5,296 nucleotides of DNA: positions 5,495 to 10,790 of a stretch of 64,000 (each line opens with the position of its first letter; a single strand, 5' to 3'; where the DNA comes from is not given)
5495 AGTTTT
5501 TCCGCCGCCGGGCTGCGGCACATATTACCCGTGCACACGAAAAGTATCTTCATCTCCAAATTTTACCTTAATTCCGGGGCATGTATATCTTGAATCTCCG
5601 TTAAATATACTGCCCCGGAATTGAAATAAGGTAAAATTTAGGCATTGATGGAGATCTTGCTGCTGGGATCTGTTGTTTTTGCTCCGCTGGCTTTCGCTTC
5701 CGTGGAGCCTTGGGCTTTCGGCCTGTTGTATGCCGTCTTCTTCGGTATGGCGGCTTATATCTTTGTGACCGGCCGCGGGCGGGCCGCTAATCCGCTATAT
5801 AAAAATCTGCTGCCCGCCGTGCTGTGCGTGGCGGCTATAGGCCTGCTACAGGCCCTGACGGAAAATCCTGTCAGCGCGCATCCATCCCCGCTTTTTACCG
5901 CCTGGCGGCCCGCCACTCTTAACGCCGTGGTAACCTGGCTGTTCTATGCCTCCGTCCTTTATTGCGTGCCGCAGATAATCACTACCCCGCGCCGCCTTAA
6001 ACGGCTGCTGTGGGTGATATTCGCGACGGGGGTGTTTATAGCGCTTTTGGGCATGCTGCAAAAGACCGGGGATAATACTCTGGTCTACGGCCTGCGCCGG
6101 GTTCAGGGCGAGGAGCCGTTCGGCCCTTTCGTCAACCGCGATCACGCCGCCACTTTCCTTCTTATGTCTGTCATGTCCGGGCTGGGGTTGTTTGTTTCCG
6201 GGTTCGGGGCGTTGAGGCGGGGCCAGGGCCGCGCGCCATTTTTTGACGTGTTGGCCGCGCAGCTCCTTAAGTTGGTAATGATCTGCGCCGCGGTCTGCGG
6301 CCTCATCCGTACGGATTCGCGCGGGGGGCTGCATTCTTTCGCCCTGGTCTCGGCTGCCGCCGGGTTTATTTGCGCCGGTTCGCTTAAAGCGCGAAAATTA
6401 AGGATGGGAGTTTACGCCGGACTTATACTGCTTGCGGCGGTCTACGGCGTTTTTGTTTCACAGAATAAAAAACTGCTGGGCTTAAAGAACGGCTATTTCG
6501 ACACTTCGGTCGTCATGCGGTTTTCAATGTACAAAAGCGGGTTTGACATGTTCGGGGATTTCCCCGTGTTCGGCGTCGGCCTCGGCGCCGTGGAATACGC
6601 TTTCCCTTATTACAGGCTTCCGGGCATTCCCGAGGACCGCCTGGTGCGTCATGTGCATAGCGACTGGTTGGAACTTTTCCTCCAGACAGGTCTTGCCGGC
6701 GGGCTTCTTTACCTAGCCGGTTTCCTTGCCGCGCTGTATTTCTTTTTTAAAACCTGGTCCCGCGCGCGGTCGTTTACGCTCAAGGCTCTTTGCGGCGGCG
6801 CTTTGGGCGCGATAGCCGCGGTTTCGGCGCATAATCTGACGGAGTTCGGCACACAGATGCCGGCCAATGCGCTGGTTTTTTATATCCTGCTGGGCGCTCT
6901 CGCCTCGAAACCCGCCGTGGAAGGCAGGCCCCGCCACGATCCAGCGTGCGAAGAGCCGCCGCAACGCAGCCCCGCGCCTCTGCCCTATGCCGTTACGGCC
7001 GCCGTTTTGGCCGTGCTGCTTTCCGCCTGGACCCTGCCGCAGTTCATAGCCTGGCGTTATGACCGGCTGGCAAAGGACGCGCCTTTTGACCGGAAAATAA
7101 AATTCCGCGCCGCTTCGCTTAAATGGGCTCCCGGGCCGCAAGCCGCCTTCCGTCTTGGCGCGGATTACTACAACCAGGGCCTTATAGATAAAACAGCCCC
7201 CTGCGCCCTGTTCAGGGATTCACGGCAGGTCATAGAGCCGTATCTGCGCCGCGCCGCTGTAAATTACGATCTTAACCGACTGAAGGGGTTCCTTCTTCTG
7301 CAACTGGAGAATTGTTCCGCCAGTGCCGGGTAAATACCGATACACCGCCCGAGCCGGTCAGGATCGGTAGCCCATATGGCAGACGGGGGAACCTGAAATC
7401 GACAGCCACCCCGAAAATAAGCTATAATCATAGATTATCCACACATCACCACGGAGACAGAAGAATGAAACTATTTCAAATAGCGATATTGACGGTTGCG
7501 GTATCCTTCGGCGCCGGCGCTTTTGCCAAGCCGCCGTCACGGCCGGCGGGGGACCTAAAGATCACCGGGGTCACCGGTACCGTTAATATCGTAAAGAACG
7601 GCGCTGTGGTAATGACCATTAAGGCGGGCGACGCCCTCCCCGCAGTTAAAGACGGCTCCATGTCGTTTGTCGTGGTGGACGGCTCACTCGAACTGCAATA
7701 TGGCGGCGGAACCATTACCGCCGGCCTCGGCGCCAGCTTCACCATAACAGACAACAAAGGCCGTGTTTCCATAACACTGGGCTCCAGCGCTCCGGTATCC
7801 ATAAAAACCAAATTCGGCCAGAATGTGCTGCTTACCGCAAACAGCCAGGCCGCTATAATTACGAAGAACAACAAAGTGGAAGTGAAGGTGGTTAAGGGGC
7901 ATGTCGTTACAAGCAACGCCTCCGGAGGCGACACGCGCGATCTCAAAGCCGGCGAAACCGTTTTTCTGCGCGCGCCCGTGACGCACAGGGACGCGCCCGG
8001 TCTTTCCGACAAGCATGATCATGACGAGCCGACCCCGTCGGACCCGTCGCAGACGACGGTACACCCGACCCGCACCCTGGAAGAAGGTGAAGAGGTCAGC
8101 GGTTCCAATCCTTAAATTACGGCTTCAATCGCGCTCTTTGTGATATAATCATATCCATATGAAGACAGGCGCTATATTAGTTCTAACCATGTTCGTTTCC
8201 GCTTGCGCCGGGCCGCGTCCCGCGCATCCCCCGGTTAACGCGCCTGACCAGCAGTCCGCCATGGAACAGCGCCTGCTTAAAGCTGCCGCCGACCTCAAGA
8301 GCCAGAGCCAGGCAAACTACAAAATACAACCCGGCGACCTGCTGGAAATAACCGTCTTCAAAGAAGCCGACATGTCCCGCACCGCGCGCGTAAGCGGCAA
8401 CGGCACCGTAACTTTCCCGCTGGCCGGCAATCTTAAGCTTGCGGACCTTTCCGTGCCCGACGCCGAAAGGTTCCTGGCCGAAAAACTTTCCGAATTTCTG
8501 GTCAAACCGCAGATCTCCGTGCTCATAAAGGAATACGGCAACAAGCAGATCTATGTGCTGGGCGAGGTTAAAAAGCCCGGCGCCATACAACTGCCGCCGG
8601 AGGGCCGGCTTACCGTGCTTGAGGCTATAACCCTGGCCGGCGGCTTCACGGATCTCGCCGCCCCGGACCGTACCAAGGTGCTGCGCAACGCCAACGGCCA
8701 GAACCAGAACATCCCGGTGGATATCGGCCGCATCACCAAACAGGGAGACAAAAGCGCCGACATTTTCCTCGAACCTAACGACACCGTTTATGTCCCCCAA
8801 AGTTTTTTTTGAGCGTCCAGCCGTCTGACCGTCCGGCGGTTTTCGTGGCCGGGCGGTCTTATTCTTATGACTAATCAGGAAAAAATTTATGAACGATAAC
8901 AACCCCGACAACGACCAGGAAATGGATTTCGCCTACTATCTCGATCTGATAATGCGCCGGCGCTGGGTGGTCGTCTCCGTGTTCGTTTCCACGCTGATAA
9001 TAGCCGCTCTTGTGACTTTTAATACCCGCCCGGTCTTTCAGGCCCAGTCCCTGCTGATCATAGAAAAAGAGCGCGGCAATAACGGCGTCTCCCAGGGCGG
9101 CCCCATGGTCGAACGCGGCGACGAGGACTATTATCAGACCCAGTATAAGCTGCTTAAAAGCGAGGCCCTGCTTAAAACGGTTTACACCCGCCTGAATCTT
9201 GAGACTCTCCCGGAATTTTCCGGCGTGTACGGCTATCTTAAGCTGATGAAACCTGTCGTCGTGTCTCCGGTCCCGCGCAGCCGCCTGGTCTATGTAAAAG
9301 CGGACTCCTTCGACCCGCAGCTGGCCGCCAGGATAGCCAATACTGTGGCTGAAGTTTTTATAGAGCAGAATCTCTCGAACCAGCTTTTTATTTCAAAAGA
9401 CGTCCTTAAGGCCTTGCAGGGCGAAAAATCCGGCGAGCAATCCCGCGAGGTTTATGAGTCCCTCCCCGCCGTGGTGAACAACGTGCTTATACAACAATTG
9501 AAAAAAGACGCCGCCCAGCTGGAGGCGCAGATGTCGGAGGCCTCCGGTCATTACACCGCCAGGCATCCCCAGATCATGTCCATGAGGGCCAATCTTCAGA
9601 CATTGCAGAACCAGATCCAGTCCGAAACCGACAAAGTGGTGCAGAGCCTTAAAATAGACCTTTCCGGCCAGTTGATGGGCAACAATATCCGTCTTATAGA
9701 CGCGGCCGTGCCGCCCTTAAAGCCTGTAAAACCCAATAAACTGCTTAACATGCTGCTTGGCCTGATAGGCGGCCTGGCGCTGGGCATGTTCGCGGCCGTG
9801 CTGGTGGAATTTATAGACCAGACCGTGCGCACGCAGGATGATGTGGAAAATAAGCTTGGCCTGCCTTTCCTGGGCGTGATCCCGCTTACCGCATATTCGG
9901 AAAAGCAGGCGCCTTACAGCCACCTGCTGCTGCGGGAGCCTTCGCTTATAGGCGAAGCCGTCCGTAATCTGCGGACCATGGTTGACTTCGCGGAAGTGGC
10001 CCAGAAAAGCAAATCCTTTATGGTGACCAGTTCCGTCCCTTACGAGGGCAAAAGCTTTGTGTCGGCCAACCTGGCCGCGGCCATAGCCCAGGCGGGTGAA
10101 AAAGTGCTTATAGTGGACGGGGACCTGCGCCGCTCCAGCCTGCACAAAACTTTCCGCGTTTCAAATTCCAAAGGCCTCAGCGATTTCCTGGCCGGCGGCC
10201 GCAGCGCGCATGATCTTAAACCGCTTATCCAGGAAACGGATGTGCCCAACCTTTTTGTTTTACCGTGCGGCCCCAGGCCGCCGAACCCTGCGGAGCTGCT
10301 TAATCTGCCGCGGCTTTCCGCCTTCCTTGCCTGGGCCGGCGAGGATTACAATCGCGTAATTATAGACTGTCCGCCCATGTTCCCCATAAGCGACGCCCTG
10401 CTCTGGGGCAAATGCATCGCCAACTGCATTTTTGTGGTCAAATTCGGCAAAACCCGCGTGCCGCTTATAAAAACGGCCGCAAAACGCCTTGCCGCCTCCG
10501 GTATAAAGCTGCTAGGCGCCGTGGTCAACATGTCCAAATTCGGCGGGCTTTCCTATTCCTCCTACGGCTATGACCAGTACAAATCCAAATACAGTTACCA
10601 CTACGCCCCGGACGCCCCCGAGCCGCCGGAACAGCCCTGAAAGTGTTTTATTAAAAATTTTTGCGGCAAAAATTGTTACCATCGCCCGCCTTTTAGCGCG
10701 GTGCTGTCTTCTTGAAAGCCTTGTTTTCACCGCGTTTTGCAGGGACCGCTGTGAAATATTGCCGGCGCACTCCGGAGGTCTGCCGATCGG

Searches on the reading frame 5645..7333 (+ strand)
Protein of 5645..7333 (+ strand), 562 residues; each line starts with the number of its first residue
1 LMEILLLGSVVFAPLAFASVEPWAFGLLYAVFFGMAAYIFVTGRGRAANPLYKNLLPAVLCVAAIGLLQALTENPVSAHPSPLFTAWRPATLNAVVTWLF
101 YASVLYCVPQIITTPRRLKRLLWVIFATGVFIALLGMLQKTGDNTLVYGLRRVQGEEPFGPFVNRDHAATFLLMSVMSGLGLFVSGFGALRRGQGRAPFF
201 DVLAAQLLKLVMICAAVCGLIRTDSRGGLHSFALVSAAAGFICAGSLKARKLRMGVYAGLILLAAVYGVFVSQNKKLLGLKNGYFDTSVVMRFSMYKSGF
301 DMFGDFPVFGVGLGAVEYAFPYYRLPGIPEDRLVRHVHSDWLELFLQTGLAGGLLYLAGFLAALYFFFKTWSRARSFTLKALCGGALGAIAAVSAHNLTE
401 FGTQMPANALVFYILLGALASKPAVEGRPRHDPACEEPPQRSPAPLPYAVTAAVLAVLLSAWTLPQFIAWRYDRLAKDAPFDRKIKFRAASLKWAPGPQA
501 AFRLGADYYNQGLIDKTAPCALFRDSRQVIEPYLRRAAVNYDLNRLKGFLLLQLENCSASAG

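Call 92: search_protein_families(library=pfam, proteins=[window:5645-7333:+], max_evalue=0.00001)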
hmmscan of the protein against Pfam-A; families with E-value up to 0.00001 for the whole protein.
window:5645-7333:+ (562 aa): 1 family
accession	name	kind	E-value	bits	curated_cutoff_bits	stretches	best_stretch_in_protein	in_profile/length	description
PF04932.20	Wzy_C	-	7.7e-22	78.1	31.7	1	215-357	5-149/149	O-Antigen ligase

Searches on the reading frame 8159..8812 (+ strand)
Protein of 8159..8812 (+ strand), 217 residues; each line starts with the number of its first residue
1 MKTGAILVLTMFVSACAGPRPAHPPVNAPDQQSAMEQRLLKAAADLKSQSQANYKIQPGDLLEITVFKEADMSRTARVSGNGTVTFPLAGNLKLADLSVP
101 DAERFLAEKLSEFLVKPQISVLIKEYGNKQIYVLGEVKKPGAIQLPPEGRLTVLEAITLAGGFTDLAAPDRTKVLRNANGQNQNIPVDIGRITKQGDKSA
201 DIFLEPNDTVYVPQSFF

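Call 92: search_protein_families(library=pfam, proteins=[window:8159-8812:+], max_evalue=0.00001)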
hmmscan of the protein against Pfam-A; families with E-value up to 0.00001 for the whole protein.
window:8159-8812:+ (217 aa): 3 families
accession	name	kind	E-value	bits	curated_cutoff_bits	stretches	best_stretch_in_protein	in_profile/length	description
PF02563.21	Poly_export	-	1.6e-21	76.7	28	1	49-123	2-76/77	Polysaccharide biosynthesis/export protein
PF10531.15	SLBB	-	5.2e-12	45.8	27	1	131-181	2-50/55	SLBB domain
PF22461.2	SLBB_2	-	5e-10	39.8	27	1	129-212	1-79/79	SLBB domain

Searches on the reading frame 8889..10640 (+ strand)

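Call 92: search_protein_families(library=pfam, proteins=[window:8889-10640:+], max_evalue=0.00001)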
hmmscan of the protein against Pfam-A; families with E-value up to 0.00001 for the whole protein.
window:8889-10640:+ (583 aa): 5 families
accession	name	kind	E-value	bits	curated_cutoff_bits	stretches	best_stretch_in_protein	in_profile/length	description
PF13807.11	GNVR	-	1e-09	38.6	27.7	1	252-304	28-78/82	G-rich domain on putative tyrosine kinase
PF01656.29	CbiA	-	9.4e-08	32.5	25.4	0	387-493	11-54/125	CobQ/CobB/MinD/ParA nucleotide binding domain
PF02706.20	Wzz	-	1e-07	32.6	25.5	1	11-99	2-88/91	Chain length determinant protein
PF13614.12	AAA_31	-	1.6e-07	31.8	27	1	387-498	14-129/177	AAA domain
PF10609.15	ParA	-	9.7e-06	25.6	27.1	0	386-427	15-56/246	NUBPL iron-transfer P-loop NTPase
